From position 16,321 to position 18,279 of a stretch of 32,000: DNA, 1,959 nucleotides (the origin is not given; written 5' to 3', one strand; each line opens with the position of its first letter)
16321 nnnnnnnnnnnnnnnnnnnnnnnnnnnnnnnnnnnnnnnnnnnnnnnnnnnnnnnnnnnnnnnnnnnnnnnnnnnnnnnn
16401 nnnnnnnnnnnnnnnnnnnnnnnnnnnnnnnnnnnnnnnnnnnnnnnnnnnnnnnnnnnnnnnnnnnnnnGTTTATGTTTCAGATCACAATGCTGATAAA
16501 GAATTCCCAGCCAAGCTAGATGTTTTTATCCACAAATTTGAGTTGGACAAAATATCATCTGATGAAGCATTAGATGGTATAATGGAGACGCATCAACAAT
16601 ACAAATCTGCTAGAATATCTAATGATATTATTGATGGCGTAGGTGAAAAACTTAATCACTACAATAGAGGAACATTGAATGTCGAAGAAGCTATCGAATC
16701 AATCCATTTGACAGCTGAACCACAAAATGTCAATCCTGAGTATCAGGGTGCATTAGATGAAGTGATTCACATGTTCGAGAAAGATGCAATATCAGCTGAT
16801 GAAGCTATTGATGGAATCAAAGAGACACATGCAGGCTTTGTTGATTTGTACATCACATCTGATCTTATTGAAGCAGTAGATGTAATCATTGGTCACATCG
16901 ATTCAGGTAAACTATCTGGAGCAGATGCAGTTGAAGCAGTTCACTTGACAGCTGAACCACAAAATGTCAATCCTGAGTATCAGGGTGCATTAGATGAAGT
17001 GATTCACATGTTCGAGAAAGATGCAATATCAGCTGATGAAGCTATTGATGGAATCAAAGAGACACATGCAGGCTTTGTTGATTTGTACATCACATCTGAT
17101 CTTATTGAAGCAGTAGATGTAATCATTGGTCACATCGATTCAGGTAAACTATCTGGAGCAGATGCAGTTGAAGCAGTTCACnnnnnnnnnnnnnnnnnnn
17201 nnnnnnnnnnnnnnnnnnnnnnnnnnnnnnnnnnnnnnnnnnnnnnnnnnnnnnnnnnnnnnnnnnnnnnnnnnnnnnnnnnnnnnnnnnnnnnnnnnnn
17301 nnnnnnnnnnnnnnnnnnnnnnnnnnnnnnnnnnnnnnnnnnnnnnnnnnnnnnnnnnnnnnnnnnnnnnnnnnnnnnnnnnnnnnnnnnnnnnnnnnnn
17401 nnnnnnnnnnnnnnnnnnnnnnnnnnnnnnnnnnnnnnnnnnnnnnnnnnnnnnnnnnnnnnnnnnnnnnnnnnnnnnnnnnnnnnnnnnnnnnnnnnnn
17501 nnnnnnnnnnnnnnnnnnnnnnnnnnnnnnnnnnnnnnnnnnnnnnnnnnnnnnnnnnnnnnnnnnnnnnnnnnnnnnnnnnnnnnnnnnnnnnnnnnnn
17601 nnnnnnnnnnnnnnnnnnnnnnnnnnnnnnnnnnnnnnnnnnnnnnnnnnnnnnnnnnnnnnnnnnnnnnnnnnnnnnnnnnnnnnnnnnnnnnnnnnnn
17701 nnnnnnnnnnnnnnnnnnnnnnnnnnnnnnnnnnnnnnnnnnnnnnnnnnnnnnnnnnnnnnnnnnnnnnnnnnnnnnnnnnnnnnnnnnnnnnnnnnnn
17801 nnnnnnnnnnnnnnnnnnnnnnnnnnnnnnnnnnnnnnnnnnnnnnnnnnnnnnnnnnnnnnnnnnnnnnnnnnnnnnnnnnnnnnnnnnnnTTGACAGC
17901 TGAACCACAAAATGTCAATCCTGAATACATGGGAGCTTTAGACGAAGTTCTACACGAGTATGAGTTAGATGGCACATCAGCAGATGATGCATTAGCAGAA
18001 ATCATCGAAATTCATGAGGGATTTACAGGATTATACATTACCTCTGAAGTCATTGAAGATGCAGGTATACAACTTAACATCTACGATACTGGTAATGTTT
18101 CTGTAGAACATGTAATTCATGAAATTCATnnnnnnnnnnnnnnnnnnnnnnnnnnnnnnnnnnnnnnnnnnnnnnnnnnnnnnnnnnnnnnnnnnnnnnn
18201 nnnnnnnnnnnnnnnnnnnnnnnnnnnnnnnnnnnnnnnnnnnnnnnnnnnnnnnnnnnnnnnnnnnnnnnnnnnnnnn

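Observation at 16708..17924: Five nucleotide-perfect 237-bp tandem repeats inside a coding sequence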

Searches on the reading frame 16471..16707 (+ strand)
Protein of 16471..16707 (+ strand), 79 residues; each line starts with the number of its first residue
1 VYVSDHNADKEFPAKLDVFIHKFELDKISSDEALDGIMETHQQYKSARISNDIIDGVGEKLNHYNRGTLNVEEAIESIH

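Call 44: search_protein_families(library=pfam, proteins=[window:16471-16707:+], max_evalue=10)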
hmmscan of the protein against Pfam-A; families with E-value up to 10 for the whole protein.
window:16471-16707:+ (79 aa): 1 family
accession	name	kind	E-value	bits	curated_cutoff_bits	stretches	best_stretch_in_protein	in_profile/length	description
PF22746.1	SHOCT-like_DUF2089-C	-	0.14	12.2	27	0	26-34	13-21/32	SHOCT-like domain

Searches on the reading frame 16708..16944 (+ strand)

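Call 44: search_protein_families(library=pfam, proteins=[window:16708-16944:+], max_evalue=10)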
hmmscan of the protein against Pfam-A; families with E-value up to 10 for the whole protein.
window:16708-16944:+ (79 aa): 1 family
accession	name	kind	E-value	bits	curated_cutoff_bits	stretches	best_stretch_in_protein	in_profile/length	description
PF14805.11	THDPS_N_2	-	0.044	14.4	25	1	51-73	23-45/67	Tetrahydrodipicolinate N-succinyltransferase N-terminal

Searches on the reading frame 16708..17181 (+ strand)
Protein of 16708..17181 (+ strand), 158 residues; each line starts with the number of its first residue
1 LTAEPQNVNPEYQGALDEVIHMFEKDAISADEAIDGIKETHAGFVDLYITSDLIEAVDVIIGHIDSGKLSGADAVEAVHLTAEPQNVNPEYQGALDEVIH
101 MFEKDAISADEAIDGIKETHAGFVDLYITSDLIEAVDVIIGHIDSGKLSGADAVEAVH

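Call 41: predict_structure(alignment_id=A2)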
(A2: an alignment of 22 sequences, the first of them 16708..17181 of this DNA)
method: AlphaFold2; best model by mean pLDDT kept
length: 158 residues; sequences in the alignment: 22
mean_pLDDT: 86.6   pTM: 0.66
mean pLDDT of the five models: 86.6, 83.4, 82.6, 82.1, 81.3
residues with pLDDT >= 90: 88; 70-90: 57; 50-70: 7; < 50: 6
segments of 3 or more residues with pLDDT < 50: 1-6
pLDDT, mean of each block of 10 residues (from residue 1): 50 88 92 96 83 85 94 88 67 92 96 96 81 90 96 93
secondary structure, 60 per line:
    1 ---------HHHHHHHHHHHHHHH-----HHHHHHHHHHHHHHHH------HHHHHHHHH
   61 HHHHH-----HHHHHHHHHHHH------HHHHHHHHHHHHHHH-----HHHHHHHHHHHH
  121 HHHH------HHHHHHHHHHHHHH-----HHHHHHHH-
elements in order: H10-24 H30-45 H52-65 H71-82 H89-103 H109-124 H131-144 H150-157

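Call 44: search_protein_families(library=pfam, proteins=[window:16708-17181:+], max_evalue=10)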
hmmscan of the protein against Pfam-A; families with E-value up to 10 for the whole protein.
window:16708-17181:+ (158 aa): 14 families
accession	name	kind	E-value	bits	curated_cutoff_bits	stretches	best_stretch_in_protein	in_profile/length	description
PF14805.11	THDPS_N_2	-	8.7e-05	23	25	0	51-73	23-45/67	Tetrahydrodipicolinate N-succinyltransferase N-terminal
PF21832.1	DUF6892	-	0.00075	20.2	24.6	2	87-139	24-75/136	Family of unknown function (DUF6892)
PF11458.13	Mistic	-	0.0014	19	26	2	31-50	6-25/74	Membrane-integrating protein Mistic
PF20072.4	DUF6468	-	0.026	15.1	26.9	0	13-41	5-33/76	Domain of unknown function (DUF6468)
PF13555.12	AAA_29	-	0.052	13.7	27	1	59-86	26-53/61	P-loop containing region of AAA domain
PF00009.33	GTP_EFTU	-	0.077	13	26.5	1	59-76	7-24/188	Elongation factor Tu GTP binding domain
PF07361.16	Cytochrom_B562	-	0.081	14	30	0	51-74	62-85/102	Cytochrome b562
PF16427.10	DUF5024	-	0.09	13.5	25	0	17-45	49-77/104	Domain of unknown function (DUF5024)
PF06304.16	DUF1048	-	0.16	12.8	29.6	0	92-126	47-81/102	Protein of unknown function (DUF1048)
PF09757.15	Arb2-like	-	0.16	11.5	26.6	0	34-70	148-184/258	Arb2-like domain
PF25826.1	DUF7952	-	0.2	12.3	33.4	0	86-119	85-118/131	Domain of unknown function (DUF7952)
PF23835.1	DUF7205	-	0.26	11.5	27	0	86-111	78-103/128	Domain of unknown function (DUF7205)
PF11888.13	DUF3408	-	0.28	11.9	29.9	0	8-41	91-124/139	Protein of unknown function (DUF3408)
PF08383.16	Maf_N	-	0.41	10.8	27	0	69-77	23-31/34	Maf N-terminal region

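Call 47: fold_search(model_id=the predicted structure, library=pdb)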
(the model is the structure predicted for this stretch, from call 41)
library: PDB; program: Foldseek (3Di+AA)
matches with E <= 10: 94; with E <= 0.001: 0
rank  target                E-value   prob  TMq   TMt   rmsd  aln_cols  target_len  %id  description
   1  5orm                  4.0e-01  0.10  0.17  0.10  15.7       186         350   13  Crystal structure of designed cPPR-Telo1 (released 2018-06-20)
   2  4pjq_A                4.2e-01  0.16  0.24  0.19  14.0       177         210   18  Crystal structure of designed cPPR-polyG protein (released 2014-12-24)
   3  4pjr                  7.3e-01  0.11  0.17  0.19  15.0       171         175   13  Crystal structure of designed cPPR-NRE protein (released 2014-12-24)
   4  8dr1_B                9.0e-01  0.18  0.28  0.16  12.3       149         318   15  Consensus closed state of RFC:PCNA bound to a 3' ss/dsDNA junction (DNA2) (released 2022-08-17)
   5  1l7c_A                9.0e-01  0.08  0.22  0.18  14.0       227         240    9  alpha-catenin fragment, residues 385-651 (released 2002-06-19)
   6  8rb3                  1.1e+00  0.13  0.27  0.25  14.5       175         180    6  Structure of the PNMA2 capsid (released 2024-02-14)
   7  8paq_A                1.6e+00  0.07  0.22  0.22  15.0       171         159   12  Structure of the small subunit of the laccase-like Nlac protein from Pleurotus eryngii (released 2024-02-07)
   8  6lvr_C                1.7e+00  0.07  0.22  0.20  14.5       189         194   13  Crystal structure of the PPR domain of Arabidopsis thaliana protein-only RNase P 1 (PRORP1) in complex with tRNA (released 2020-08-12)
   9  4wsl                  1.7e+00  0.07  0.21  0.14  14.1       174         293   16  Crystal structure of designed cPPR-polyC protein (released 2014-12-24)
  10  4knf_A                1.9e+00  0.06  0.22  0.17  17.9       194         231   12  Crystal structure of a blue-light absorbing proteorhodopsin double-mutant D97N/Q105L from HOT75 (released 2013-06-05)
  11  4knf_C                1.9e+00  0.06  0.21  0.16  17.2       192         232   11  Crystal structure of a blue-light absorbing proteorhodopsin double-mutant D97N/Q105L from HOT75 (released 2013-06-05)
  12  5cwb                  2.1e+00  0.11  0.26  0.21  15.7       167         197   12  Crystal structure of de novo designed helical repeat protein DHR4 (released 2015-12-16)
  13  4knf_B                2.2e+00  0.08  0.23  0.17  16.3       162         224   12  Crystal structure of a blue-light absorbing proteorhodopsin double-mutant D97N/Q105L from HOT75 (released 2013-06-05)
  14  6s7i_B                2.3e+00  0.12  0.28  0.14  11.2       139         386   12  Arbitrium receptor from a Bacillus subtilis Katmira33 phage (released 2021-04-14)
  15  7udk_A                2.6e+00  0.15  0.34  0.32  11.4       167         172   11  Crystal structure of designed helical repeat protein RPB_LRP2_R4 bound to LRPx4 peptide (released 2023-03-22)
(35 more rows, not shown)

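Call 54: search_protein_representatives(alignment_id=A2)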
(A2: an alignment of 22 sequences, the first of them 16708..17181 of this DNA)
Query: 22 sequences, 158 profile positions. Proteins with E-value up to 0.001 (for the whole library): 28; up to 1e-10: 23; up to 1e-30: 10. The best 28 are listed.
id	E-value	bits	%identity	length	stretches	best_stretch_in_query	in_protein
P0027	0.0e+00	1107.4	-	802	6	9-146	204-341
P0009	2.9e-213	716.3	-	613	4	4-150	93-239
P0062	3.5e-130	446.3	-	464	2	3-149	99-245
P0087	3.0e-106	368.5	-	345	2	2-150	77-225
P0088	2.5e-63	229.0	-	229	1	3-157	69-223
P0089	2.5e-63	229.0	-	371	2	3-158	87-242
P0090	8.9e-51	188.2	-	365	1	5-158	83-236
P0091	2.9e-49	183.3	-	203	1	3-113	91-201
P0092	2.0e-38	148.1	-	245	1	46-157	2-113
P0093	7.2e-35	136.5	-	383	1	7-148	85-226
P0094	4.8e-29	117.6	-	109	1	11-111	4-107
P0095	7.6e-28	113.7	-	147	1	32-125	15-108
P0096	6.6e-20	87.9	-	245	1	3-80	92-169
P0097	3.4e-18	82.3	-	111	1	3-66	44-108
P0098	2.0e-16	76.6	-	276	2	5-91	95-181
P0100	1.4e-15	73.8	-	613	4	8-123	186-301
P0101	1.9e-15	73.4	-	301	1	6-79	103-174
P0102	2.4e-13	66.6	-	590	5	11-119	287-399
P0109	2.5e-04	37.3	-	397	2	54-123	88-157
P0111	3.1e-04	37.0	-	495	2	11-78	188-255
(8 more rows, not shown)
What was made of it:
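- On ZnuA-loop two-hairpin module (unnamed, no Pfam entry): hmmsearch E 1.4e-15 and 2.4e-13 (call 54).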

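Call 57: search_protein_families(library=pfam, proteins=[P0100, P0102, P0109, P0111, P0098, P0101, P0089, P0093], max_evalue=0.001)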
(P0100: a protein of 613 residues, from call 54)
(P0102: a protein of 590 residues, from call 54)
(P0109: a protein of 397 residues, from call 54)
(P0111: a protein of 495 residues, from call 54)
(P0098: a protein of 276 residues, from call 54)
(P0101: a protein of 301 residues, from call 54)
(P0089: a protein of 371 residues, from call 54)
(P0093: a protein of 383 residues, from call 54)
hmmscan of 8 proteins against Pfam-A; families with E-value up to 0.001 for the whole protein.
P0100 (613 aa): 7 families
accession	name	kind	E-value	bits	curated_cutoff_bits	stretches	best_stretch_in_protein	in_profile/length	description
PF01297.22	ZnuA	-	5.9e-77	259.1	29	2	391-611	59-263/263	Zinc-uptake complex component A periplasmic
PF06738.18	ThrE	-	6.6e-06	26.2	26.3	0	229-259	72-102/241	Putative threonine/serine exporter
PF18052.6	Rx_N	-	7e-06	26.5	27.7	0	268-338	11-81/93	Rx N-terminal domain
PF04722.18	Ssu72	-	1.7e-05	24.9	25.3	0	361-403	134-176/189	Ssu72-like protein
PF23202.1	PAH_ZNF598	-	2.7e-05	24.8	25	0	227-257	20-50/83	ZNF598 PAH domain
PF18688.6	DUF5638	-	6.6e-05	23.7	39.8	0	194-218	63-87/104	Family of unknown function (DUF5638)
PF22271.1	DUF6955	-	0.00077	20.1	27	0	210-253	18-64/91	Family of unknown function (DUF6955)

P0102 (590 aa): 8 families
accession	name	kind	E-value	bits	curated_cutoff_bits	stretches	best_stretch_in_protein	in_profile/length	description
PF01297.22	ZnuA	-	9.6e-77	258.4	29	2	375-584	62-261/263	Zinc-uptake complex component A periplasmic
PF17200.10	sCache_2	-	2.3e-08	34.6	25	0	191-230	14-53/155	Single Cache domain 2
PF23202.1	PAH_ZNF598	-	2.9e-07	31.1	25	0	372-401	22-51/83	ZNF598 PAH domain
PF02609.21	Exonuc_VII_S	-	1.8e-06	28.3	24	0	330-362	3-35/52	Exonuclease VII small subunit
PF06738.18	ThrE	-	6.4e-06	26.2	26.3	0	152-183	70-101/241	Putative threonine/serine exporter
PF18688.6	DUF5638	-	6.6e-05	23.7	39.8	0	332-361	60-89/104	Family of unknown function (DUF5638)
PF14039.11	YusW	-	0.0002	22.2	27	0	152-205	25-75/92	YusW-like protein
PF02671.26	PAH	-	0.00031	20.8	21.3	0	200-225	9-34/45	Paired amphipathic helix repeat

P0109 (397 aa): 2 families
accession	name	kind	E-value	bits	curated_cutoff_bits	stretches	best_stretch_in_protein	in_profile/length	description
PF01297.22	ZnuA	-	4e-75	253.1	29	1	31-393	1-263/263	Zinc-uptake complex component A periplasmic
PF12998.12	ING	-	0.00095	20.1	23.9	0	173-236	10-70/102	Inhibitor of growth proteins N-terminal histone-binding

P0111 (495 aa): 1 family
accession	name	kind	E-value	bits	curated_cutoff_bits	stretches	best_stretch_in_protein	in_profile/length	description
PF01297.22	ZnuA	-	8e-64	216.1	29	1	40-489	1-262/263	Zinc-uptake complex component A periplasmic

P0098 (276 aa): 0 families

P0101 (301 aa): 1 family
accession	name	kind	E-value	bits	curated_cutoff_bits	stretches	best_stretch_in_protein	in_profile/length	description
PF00127.26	Copper-bind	-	7.5e-10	39.6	21.2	1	212-301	9-99/99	Copper binding proteins, plastocyanin/azurin family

P0089 (371 aa): 1 family
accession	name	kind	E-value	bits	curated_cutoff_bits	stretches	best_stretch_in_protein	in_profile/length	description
PF00127.26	Copper-bind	-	6.1e-10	39.8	21.2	1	289-371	13-99/99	Copper binding proteins, plastocyanin/azurin family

P0093 (383 aa): 1 family
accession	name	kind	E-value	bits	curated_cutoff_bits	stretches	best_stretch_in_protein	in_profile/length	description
PF00127.26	Copper-bind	-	6.6e-09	36.5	21.2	1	289-377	10-99/99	Copper binding proteins, plastocyanin/azurin family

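Call 79: list_cluster_members(proteins=[P0100, P0102, P0109, P0111, P0098, P0101, P0015, P0017])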
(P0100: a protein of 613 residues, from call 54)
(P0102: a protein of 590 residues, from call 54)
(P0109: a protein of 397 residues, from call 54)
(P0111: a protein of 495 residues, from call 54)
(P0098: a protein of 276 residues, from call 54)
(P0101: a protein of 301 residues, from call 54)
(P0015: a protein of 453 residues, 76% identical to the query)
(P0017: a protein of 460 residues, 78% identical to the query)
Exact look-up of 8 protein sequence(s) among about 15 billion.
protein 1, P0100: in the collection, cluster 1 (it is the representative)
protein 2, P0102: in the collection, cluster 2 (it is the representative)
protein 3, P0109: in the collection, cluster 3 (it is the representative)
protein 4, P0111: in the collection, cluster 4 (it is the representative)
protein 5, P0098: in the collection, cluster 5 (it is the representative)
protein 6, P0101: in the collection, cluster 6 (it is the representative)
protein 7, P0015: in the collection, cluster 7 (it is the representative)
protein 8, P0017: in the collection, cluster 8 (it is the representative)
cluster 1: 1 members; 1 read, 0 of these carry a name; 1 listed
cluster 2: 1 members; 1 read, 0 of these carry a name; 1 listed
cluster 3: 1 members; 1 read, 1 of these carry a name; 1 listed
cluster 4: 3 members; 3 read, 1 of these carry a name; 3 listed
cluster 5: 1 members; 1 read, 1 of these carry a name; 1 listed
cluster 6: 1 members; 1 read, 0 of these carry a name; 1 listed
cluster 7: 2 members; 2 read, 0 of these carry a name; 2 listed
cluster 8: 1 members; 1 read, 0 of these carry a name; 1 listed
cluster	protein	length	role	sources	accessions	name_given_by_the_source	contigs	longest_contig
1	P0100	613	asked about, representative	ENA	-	-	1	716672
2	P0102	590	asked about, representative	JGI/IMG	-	-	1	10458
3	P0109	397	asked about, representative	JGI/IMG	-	zinc transport system substrate-binding protein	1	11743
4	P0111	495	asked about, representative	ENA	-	-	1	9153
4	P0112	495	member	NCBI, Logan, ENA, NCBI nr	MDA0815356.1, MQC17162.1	MAG: zinc ABC transporter substrate-binding protein [Chloroflexi bacterium] | zinc ABC transporter substrate-binding protein [Chloroflexota bacterium]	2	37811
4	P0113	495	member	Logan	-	-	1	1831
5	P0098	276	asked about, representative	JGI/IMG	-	DNA-binding LytR/AlgR family response regulator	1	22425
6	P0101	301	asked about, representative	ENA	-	-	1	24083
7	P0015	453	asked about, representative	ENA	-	-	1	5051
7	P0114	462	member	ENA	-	-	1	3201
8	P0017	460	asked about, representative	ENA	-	-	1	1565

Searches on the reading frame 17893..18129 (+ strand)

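Call 44: search_protein_families(library=pfam, proteins=[window:17893-18129:+], max_evalue=10)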
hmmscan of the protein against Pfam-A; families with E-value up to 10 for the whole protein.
window:17893-18129:+ (79 aa): 1 family
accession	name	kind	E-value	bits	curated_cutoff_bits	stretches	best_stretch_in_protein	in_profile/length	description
PF24113.1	DUF7387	-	0.052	14.3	27.9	1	30-62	43-74/85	Family of unknown function (DUF7387)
